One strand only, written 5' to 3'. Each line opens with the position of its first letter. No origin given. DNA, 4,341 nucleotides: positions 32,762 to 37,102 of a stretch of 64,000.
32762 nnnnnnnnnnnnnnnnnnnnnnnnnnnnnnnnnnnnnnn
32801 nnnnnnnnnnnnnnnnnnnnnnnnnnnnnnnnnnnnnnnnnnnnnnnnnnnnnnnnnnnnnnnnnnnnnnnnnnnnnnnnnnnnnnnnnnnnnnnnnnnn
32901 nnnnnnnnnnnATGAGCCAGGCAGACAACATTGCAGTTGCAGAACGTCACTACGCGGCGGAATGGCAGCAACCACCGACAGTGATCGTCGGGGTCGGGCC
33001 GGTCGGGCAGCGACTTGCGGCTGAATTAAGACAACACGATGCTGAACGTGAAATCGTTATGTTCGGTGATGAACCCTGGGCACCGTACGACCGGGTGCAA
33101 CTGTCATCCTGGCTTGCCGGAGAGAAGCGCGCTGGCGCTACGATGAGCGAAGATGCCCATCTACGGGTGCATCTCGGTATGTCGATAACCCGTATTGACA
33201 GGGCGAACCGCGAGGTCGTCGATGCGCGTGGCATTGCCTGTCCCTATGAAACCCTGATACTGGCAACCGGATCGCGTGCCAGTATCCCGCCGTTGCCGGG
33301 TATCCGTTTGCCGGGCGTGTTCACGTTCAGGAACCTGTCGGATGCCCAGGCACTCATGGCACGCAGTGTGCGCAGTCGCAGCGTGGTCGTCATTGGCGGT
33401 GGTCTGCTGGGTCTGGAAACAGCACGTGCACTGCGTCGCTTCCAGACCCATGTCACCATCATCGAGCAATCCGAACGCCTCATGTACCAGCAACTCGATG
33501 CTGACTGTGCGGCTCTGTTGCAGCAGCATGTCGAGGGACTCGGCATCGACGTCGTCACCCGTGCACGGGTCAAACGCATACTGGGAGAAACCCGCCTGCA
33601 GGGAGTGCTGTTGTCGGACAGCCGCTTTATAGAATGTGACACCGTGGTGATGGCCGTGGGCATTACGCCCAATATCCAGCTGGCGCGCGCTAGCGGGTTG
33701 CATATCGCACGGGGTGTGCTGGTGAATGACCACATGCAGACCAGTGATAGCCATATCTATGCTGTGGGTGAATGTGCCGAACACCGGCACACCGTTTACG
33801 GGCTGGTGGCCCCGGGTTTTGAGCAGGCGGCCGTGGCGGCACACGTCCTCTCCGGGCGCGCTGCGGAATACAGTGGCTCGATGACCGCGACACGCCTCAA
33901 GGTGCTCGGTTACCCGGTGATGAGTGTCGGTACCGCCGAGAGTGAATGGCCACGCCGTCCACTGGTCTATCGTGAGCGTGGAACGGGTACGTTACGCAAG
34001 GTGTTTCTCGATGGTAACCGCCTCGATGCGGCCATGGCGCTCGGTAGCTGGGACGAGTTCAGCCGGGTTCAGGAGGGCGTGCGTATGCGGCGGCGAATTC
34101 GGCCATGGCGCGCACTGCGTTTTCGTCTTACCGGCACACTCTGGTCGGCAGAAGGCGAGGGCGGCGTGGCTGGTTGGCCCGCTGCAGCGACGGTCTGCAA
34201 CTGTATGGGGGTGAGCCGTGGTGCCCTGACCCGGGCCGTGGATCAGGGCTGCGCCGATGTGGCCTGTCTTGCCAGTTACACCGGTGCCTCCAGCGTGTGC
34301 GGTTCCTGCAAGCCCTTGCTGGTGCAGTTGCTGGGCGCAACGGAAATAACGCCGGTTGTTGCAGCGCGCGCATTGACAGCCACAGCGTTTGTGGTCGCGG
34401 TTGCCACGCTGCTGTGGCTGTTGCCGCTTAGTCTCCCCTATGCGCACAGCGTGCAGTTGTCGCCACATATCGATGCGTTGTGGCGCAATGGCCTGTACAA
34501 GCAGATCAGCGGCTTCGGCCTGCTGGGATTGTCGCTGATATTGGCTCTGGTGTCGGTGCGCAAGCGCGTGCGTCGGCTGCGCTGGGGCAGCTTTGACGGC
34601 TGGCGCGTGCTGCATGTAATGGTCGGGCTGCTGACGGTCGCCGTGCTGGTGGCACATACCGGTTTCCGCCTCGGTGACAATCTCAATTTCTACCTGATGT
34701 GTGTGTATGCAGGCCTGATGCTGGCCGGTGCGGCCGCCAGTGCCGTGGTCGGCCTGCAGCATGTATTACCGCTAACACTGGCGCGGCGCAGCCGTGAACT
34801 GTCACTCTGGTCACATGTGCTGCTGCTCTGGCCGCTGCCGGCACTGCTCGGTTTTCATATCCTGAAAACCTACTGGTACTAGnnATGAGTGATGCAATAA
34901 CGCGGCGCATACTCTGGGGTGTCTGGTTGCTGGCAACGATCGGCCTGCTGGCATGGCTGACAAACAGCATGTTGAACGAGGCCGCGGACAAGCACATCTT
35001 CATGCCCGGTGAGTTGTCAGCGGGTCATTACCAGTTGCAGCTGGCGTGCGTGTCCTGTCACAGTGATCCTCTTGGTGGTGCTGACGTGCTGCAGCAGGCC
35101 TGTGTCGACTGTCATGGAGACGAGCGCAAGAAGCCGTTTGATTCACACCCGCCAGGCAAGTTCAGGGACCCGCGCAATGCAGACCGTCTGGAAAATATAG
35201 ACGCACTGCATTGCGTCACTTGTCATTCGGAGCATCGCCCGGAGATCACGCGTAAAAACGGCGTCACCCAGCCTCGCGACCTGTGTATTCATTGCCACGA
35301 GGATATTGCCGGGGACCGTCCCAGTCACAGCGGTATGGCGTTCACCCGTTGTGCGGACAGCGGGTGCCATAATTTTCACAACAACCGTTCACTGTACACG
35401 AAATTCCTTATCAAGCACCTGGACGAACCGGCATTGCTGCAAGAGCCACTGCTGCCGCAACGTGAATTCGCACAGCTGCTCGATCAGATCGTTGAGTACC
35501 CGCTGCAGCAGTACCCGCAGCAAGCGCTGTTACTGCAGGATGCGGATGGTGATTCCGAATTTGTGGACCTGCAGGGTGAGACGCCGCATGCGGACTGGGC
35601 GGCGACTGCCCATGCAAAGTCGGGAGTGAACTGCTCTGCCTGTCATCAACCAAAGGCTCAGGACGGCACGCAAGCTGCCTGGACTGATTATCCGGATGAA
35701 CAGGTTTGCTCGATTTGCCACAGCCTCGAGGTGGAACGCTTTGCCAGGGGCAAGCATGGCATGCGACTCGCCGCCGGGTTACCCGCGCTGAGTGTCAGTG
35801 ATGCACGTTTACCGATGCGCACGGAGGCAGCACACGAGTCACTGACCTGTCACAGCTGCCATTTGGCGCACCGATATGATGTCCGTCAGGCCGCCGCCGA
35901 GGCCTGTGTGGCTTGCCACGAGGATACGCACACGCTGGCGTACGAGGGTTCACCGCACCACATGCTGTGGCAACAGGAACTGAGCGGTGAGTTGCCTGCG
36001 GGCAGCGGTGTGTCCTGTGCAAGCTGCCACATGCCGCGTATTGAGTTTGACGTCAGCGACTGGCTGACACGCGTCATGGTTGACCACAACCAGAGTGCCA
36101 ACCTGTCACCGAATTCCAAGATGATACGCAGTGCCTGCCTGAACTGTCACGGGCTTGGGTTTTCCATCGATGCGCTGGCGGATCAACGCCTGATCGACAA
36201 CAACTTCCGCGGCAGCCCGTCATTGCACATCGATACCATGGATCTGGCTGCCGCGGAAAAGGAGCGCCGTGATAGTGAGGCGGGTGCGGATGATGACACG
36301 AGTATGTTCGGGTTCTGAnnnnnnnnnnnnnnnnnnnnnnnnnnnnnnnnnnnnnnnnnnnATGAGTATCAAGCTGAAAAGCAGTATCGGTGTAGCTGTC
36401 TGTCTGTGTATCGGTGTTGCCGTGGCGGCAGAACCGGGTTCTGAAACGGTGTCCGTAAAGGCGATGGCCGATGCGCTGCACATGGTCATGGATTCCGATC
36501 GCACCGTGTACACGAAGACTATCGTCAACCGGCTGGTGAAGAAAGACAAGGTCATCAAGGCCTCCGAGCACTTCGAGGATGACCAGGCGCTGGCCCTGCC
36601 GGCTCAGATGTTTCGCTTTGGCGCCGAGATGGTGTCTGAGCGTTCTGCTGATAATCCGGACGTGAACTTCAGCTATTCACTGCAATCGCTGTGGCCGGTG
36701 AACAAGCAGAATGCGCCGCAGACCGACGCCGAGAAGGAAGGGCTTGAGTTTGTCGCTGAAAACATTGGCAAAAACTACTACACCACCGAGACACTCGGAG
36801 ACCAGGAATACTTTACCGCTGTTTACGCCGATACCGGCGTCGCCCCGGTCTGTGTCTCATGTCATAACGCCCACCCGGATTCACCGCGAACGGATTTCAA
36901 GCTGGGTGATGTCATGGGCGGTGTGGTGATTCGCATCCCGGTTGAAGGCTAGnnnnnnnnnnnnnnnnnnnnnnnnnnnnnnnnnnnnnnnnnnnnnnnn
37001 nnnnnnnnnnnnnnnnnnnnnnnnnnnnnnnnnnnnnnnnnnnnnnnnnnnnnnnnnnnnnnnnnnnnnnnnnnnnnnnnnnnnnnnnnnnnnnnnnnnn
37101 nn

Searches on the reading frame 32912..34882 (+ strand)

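Call 66: search_protein_families(library=pfam, proteins=[window:32912-34882:+], max_evalue=0.0001)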
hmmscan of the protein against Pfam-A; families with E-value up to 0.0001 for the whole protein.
window:32912-34882:+ (656 aa): 9 families
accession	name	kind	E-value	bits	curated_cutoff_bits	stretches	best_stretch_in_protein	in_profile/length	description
PF07992.20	Pyr_redox_2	-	9e-62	209.6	26.1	1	23-308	3-286/291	Pyridine nucleotide-disulphide oxidoreductase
PF00070.33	Pyr_redox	-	2.1e-21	76.7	22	1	157-235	1-80/82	Pyridine nucleotide-disulphide oxidoreductase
PF13738.12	Pyr_redox_3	-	1e-08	35.3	30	1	78-286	90-305/305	Pyridine nucleotide-disulphide oxidoreductase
PF04324.20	Fer2_BFD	-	1.4e-08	35.4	26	1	427-474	1-48/50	BFD-like [2Fe-2S] binding domain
PF18267.7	Rubredoxin_C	-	4.4e-08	33.4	25.9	1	326-391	2-67/70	Rubredoxin NAD+ reductase C-terminal domain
PF01266.30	DAO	-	4.7e-07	30.1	27.9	0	158-188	2-32/353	FAD dependent oxidoreductase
PF05834.18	Lycopene_cycl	-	5.7e-07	29.4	23.4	0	158-192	2-38/380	Lycopene cyclase protein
PF13241.12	NAD_binding_7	-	1.2e-06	29.5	22.1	0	152-274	4-92/104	Putative NAD(P)-binding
PF02254.24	TrkA_N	-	2.2e-06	28.4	23.8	0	158-190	1-33/116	TrkA-N domain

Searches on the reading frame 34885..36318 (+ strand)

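Call 66: search_protein_families(library=pfam, proteins=[window:34885-36318:+], max_evalue=0.0001)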
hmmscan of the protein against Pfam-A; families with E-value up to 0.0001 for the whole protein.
window:34885-36318:+ (477 aa): 3 families
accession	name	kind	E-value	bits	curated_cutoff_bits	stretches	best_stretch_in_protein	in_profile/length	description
PF14537.11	Cytochrom_c3_2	-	2.7e-17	63.4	25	1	48-139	2-79/79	Cytochrome c3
PF14522.11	Cytochrome_C7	-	2.3e-08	34.2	24.8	0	339-422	14-66/67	Cytochrome c7 and related cytochrome c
PF09699.15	Paired_CXXCH_1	-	4.3e-06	26.8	20.6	0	109-141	8-39/41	Doubled CXXCH motif (Paired_CXXCH_1)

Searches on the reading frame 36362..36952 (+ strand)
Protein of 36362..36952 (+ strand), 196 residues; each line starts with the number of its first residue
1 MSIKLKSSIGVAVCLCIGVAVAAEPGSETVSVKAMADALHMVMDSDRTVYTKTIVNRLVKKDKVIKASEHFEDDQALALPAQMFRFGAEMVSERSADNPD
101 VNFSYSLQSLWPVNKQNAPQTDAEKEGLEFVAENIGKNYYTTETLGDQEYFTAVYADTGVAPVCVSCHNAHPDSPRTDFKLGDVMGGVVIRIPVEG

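Call 66: search_protein_families(library=pfam, proteins=[window:36362-36952:+], max_evalue=0.0001)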
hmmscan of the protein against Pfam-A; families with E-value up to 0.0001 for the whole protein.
window:36362-36952:+ (196 aa): 1 family
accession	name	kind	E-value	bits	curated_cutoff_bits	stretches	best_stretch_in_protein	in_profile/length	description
PF11845.13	Tll0287-like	-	3.6e-19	70.1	24.1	1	31-193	7-144/144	Tll0287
